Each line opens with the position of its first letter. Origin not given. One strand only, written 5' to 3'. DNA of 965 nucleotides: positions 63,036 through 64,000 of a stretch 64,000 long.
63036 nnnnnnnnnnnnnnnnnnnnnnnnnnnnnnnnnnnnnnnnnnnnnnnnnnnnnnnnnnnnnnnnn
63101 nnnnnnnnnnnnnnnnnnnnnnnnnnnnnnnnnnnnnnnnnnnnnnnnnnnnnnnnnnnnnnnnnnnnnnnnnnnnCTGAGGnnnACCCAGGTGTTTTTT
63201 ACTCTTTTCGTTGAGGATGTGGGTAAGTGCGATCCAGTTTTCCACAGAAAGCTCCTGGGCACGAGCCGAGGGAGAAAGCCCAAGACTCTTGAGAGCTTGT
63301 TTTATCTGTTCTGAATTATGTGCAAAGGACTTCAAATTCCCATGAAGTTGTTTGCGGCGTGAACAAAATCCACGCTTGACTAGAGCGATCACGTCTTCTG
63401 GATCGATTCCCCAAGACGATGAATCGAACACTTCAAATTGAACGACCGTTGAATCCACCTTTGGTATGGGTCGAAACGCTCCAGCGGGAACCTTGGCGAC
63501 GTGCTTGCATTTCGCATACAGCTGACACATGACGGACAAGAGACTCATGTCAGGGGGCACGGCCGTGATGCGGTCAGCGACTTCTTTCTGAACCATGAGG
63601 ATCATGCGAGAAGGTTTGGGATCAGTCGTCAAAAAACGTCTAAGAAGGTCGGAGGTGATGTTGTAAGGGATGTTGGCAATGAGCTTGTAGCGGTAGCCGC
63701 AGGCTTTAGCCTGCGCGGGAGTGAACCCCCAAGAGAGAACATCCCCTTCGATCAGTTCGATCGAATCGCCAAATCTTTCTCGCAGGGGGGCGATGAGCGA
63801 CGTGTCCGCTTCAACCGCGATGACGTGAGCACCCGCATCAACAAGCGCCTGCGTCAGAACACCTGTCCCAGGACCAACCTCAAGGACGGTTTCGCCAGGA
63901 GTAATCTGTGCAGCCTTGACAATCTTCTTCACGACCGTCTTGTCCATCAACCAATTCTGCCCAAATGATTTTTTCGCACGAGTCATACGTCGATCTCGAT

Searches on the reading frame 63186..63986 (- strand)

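Call 82: search_protein_families(library=pfam, proteins=[window:63186-63986:-], max_evalue=0.0001)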
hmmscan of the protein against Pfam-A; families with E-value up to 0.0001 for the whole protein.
window:63186-63986:- (267 aa): 2 families
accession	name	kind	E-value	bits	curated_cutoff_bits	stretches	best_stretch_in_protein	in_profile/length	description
PF00398.26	RrnaAD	-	4.4e-54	183.8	24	1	2-259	2-262/263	Ribosomal RNA adenine dimethylase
PF13649.12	Methyltransf_25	-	8.5e-07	30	27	1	34-96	1-68/97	Methyltransferase domain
